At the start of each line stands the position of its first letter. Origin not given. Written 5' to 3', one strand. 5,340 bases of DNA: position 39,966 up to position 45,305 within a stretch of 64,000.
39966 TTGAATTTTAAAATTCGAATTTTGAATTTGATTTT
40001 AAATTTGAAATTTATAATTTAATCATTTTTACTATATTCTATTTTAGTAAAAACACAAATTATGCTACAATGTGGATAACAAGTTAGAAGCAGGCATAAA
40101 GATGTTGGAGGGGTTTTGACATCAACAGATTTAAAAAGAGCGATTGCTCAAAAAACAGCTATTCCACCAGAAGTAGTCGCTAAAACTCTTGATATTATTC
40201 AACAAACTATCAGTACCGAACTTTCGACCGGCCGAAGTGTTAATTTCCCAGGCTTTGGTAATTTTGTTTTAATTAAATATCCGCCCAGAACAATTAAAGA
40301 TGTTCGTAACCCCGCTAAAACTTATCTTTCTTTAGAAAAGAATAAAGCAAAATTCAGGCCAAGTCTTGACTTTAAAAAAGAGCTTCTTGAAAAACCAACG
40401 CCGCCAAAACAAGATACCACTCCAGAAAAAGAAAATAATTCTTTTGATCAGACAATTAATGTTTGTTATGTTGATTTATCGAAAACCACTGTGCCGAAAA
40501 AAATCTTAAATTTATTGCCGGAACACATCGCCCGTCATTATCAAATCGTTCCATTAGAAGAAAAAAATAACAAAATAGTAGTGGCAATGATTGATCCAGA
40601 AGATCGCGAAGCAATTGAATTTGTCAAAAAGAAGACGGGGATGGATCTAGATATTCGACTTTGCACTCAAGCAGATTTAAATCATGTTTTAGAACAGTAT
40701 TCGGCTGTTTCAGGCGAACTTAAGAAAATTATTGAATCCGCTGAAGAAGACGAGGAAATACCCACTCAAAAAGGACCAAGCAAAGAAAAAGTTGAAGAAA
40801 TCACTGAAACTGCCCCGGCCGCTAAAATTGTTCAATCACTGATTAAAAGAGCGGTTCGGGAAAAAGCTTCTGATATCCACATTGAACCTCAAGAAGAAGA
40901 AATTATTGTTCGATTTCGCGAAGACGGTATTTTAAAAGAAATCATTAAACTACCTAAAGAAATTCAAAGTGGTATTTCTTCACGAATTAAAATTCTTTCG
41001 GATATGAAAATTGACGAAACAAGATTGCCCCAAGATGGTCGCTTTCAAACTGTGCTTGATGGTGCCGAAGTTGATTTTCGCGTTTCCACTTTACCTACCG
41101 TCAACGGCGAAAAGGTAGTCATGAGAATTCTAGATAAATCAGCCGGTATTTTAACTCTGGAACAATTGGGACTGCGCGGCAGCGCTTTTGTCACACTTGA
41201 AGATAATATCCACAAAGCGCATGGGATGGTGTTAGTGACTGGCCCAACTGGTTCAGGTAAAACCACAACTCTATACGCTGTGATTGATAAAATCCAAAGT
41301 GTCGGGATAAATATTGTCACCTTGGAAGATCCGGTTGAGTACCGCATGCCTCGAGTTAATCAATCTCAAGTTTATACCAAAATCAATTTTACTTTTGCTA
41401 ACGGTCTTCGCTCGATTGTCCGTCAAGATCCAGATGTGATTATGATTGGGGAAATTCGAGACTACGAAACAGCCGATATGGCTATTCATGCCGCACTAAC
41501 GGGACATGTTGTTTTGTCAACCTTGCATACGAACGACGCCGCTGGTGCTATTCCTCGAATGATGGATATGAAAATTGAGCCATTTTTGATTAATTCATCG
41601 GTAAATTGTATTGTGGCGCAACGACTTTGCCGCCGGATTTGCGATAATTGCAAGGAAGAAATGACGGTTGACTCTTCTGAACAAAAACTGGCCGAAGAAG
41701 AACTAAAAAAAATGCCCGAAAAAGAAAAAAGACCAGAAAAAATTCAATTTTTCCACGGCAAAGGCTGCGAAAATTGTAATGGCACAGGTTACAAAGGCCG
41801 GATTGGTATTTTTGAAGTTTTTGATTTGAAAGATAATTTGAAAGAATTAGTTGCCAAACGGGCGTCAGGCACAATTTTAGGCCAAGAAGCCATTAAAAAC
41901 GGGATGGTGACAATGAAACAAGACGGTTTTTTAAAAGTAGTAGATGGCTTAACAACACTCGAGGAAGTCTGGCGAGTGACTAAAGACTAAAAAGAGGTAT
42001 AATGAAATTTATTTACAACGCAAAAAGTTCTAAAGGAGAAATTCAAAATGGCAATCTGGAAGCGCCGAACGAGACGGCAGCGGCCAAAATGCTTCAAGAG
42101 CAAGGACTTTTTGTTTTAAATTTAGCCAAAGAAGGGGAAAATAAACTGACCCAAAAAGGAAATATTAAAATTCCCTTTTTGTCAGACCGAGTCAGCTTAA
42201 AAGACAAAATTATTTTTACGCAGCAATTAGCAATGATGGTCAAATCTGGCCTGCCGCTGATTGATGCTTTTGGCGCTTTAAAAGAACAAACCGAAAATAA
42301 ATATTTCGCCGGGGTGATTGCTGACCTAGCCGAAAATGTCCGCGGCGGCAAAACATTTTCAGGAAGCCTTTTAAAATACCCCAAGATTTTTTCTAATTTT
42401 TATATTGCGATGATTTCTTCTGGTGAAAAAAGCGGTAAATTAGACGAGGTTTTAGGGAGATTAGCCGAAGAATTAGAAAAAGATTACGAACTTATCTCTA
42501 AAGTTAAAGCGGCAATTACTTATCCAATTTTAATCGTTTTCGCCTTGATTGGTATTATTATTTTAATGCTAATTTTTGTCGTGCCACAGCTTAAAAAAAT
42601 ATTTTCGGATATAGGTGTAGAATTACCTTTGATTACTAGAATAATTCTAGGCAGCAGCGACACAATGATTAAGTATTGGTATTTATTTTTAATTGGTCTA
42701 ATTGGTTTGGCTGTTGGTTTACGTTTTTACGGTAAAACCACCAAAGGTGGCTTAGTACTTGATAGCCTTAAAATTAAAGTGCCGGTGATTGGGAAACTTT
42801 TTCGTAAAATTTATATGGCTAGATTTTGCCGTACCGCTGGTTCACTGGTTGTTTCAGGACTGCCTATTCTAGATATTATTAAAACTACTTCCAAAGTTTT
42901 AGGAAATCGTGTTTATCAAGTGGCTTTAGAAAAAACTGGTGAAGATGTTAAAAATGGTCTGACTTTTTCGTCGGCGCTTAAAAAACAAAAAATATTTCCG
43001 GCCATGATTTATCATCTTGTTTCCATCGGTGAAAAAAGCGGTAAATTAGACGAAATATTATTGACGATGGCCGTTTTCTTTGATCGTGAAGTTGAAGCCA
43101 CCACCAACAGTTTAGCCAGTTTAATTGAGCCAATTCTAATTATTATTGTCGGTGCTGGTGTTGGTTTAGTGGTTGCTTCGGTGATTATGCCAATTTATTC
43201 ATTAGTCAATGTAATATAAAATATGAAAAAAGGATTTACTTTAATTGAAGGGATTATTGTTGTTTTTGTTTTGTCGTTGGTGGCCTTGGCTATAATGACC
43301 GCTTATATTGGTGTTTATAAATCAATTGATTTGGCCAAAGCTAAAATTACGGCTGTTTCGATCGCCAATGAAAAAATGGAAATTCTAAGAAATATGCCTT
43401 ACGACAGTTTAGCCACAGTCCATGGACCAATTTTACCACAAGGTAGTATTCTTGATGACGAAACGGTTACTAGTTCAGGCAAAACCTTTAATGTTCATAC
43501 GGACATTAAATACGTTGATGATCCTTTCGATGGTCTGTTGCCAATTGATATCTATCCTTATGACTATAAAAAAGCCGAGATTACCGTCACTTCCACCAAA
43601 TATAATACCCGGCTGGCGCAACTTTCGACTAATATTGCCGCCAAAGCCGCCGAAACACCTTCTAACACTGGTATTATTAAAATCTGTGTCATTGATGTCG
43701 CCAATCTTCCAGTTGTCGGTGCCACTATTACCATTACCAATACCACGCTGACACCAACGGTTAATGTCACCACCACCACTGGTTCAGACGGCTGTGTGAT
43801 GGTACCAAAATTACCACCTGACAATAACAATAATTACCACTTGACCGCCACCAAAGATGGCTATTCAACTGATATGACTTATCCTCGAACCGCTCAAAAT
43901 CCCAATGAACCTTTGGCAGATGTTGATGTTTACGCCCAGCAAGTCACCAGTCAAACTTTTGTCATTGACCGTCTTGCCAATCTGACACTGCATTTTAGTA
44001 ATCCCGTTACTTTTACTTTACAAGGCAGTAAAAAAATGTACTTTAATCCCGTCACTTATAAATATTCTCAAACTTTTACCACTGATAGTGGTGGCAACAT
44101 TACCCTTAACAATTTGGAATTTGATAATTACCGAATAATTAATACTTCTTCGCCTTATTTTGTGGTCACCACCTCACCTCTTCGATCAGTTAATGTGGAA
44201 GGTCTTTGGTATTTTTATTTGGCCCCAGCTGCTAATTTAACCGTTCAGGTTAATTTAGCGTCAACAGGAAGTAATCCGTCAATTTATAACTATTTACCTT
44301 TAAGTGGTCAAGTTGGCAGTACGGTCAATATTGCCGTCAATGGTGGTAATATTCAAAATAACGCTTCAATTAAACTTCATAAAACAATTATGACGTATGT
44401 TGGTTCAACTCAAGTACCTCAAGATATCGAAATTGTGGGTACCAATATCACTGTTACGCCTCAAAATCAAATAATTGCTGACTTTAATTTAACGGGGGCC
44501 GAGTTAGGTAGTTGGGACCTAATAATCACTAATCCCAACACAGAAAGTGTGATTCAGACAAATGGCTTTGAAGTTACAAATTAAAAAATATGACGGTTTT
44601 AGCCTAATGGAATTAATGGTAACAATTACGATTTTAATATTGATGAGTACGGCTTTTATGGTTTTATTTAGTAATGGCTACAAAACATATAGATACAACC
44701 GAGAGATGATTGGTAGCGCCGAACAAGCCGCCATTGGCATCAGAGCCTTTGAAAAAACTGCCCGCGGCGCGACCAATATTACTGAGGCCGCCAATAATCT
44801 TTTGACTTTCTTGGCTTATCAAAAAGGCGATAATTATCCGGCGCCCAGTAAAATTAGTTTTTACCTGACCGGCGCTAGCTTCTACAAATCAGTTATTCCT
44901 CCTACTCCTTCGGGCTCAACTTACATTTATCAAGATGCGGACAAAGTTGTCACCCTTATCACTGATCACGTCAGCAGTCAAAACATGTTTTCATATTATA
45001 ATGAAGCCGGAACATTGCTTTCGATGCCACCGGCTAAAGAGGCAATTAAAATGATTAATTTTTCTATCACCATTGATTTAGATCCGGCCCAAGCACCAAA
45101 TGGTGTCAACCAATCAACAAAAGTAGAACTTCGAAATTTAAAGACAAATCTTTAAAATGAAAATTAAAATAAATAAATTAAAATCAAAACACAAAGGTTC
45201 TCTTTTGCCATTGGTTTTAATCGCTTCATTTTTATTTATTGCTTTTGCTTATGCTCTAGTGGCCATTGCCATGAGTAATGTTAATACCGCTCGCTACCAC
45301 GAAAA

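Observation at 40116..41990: PilB/GspE pilus ATPase carrying an N-terminal HU/IHF-family DNA-binding domain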

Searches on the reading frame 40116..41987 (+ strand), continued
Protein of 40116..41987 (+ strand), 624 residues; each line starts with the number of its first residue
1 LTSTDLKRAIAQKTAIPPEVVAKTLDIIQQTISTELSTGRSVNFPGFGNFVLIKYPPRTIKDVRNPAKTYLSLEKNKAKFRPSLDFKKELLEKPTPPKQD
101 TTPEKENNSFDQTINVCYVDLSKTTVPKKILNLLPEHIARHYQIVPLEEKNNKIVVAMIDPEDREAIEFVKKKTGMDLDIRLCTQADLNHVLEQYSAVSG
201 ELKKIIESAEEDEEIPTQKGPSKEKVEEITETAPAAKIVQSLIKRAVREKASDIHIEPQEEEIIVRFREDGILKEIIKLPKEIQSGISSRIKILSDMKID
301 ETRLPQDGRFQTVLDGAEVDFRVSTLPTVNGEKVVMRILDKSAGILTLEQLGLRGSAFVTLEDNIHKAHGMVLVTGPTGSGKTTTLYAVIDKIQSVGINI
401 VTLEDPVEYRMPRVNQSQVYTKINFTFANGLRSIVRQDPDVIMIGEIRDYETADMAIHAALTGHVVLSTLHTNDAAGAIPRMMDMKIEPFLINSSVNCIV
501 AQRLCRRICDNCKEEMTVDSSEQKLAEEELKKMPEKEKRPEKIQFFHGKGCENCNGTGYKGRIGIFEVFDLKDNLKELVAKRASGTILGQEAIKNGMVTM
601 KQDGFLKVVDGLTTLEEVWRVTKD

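Call 58: find_encoding_contigs(protein=P0051, flank=3000, max_places=3)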
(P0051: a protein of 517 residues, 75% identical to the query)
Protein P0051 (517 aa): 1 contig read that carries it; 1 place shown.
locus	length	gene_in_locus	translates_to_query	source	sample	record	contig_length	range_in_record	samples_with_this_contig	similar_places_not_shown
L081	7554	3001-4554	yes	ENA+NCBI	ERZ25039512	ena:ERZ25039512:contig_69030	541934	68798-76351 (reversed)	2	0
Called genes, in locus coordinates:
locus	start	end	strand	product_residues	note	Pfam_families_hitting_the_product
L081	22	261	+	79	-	-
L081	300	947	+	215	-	-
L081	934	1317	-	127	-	-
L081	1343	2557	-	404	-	PF05496:RuvB_N (weak), PF13177:DNA_pol3_delta2, PF00004:AAA, PF13173:AAA_14 (faint), PF13401:AAA_22 (weak), PF22608:DNAX_ATPase_lid (weak), PF12169:DNA_pol3_gamma3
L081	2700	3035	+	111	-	PF00216:Bac_DNA_binding, PF14908:HU-CCDC81_euk_1, PF18291:HU-HIG, PF18175:HU-CCDC81_bac_2 (faint)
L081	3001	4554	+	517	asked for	PF05157:MshEN, PF00437:T2SSE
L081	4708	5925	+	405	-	PF28597:T2SSF_N (faint), PF00482:T2SSF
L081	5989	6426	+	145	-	PF07963:N_methyl (weak), PF12019:GspH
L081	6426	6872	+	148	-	-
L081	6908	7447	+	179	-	-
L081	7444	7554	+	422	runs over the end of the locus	-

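Call 60: find_encoding_contigs(protein=P0036, flank=1500, max_places=2)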
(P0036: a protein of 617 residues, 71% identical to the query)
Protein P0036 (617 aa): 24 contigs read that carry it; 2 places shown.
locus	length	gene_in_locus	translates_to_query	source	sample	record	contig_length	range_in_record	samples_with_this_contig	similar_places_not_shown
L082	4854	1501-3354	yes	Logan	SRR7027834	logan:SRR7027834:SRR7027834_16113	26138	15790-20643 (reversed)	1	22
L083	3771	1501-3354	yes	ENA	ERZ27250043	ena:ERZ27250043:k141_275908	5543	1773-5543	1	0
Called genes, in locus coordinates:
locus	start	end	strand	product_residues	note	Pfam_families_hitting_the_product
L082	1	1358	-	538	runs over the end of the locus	PF05496:RuvB_N (faint), PF13177:DNA_pol3_delta2, PF00004:AAA, PF13173:AAA_14 (faint), PF13401:AAA_22 (faint), PF22608:DNAX_ATPase_lid, PF12169:DNA_pol3_gamma3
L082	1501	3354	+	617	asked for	PF00216:Bac_DNA_binding, PF14908:HU-CCDC81_euk_1 (weak), PF18291:HU-HIG (weak), PF05157:MshEN, PF00437:T2SSE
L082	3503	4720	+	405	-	PF28597:T2SSF_N (weak), PF00482:T2SSF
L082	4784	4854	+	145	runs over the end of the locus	PF07963:N_methyl (weak), PF12019:GspH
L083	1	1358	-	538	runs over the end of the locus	PF05496:RuvB_N (faint), PF13177:DNA_pol3_delta2, PF00004:AAA, PF13173:AAA_14 (faint), PF13401:AAA_22 (faint), PF22608:DNAX_ATPase_lid, PF12169:DNA_pol3_gamma3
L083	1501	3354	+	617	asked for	PF00216:Bac_DNA_binding, PF14908:HU-CCDC81_euk_1 (weak), PF18291:HU-HIG (weak), PF05157:MshEN, PF00437:T2SSE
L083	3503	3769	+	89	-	?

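Call 70: search_protein_families(library=ncbifam, proteins=[window:40116-41987:+], max_evalue=0.00001)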
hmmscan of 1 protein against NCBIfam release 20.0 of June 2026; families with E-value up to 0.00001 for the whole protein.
window:40116-41987:+ (624 aa): 18 families
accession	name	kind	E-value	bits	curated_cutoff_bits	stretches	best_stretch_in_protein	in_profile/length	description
TIGR02533.1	type_II_gspE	equivalog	5.9e-172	572.7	630.25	1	134-622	4-486/486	type II secretion system ATPase GspE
TIGR02538.1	type_IV_pilB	equivalog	1.5e-170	568.5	675.65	1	108-624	48-564/564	type IV-A pilus assembly ATPase PilB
NF053534.1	T4PilAsmATPsTfpB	equivalog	8.5e-137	457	850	1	114-622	78-582/584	type IV pilus assembly ATPase TfpB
NF007755.0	PRK10436.1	equivalog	2.7e-130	435.2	617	1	137-622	12-459/465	type II secretion system protein GspE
NF041000.1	ATPase_ComGA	equivalog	1.1e-76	257.4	300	1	241-505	2-265/267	competence type IV pilus ATPase ComGA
TIGR01420.1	pilT_fam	subfamily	5.8e-54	183.6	319.1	1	240-507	3-270/343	PilT/PilU family type 4a pilus ATPase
TIGR02525.1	plasmid_TraJ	equivalog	4.6e-27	95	368.3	1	334-485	120-272/372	plasmid transfer ATPase TraJ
TIGR02524.1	dot_icm_DotB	equivalog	3.5e-21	75.8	463.3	1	363-504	128-278/358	Dot/Icm type IV secretion system ATPase DotB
TIGR02782.1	TrbB_P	equivalog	9.1e-18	64.6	304.55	1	360-485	128-255/303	P-type conjugative transfer ATPase TrbB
NF058587.1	archaellum_moto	equivalog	9.2e-18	64.3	550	1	371-487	277-398/527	archaellum flagellar ATPase motor FlaI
NF010469.0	PRK13894.1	subfamily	9.9e-16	58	508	1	326-483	104-265/320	conjugal transfer ATPase TrbB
TIGR02788.1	VirB11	equivalog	2.9e-14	52.8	249.95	1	371-486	146-266/308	P-type DNA transfer ATPase VirB11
NF010407.0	PRK13833.1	subfamily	8.1e-13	48.5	499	1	363-486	139-263/323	conjugal transfer protein TrbB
TIGR03819.1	heli_sec_ATPase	hypoth_equivalog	2.8e-12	46.5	373.15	1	271-480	82-295/340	TadA family conjugal transfer-associated ATPase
NF053672.1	bindosome_BasE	exception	6e-10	38.5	1000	1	366-484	267-390/512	bindosome assembly system ATPase subunit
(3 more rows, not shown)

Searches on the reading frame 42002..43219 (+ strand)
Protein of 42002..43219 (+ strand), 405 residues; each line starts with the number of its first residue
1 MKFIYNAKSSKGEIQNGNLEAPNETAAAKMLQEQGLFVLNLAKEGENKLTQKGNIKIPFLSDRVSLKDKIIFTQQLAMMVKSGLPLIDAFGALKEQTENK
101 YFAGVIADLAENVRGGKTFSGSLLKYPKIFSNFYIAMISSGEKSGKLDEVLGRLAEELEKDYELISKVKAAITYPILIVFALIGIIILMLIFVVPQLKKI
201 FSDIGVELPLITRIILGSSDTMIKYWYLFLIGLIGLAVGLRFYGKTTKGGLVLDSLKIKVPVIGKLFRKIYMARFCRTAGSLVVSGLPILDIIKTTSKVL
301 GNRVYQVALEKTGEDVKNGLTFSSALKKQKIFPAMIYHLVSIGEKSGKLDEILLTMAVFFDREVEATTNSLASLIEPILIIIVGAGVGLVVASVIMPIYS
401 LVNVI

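Call 7: search_protein_families(library=pfam, proteins=[window:42002-43219:+], max_evalue=0.001)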
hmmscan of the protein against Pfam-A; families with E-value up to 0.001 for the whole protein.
window:42002-43219:+ (405 aa): 1 family
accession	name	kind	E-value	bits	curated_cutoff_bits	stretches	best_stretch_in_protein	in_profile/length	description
PF00482.28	T2SSF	-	2.5e-62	208.9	25.2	2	72-195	1-125/125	Type II secretion system (T2SS), protein F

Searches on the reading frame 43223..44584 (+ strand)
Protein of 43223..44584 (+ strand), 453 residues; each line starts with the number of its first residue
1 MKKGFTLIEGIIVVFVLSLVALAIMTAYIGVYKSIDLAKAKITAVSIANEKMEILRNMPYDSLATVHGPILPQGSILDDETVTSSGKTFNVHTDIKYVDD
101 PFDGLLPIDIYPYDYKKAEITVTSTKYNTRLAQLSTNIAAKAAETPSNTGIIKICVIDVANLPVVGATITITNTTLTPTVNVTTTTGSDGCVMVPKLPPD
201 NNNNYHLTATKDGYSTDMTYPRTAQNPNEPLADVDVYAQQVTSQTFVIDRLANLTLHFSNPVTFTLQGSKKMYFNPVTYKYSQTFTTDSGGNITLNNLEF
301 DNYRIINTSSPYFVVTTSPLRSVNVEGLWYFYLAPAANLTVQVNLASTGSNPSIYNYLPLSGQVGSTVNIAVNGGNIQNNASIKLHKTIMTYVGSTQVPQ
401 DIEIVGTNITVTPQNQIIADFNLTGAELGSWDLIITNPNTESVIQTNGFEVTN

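Call 7: search_protein_families(library=pfam, proteins=[window:43223-44584:+], max_evalue=0.001)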
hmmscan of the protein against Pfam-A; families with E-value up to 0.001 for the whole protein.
window:43223-44584:+ (453 aa): 3 families
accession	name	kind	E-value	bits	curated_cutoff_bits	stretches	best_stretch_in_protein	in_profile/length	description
PF13620.12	CarboxypepD_reg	-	3e-08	34.3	32.3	1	152-242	2-75/82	Carboxypeptidase regulatory-like domain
PF17802.7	SpaA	-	1.2e-07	32.2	23.1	0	262-311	19-62/91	Prealbumin-like fold domain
PF07963.17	N_methyl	-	0.00025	20.9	21.2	1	2-24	4-26/27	Prokaryotic N-terminal methylation motif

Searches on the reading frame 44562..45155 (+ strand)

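Call 7: search_protein_families(library=pfam, proteins=[window:44562-45155:+], max_evalue=0.001)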
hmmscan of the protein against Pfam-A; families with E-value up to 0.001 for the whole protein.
window:44562-45155:+ (197 aa): 1 family
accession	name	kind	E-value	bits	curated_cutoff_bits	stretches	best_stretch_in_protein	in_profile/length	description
PF07963.17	N_methyl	-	0.00016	21.5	21.2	1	8-31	2-25/27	Prokaryotic N-terminal methylation motif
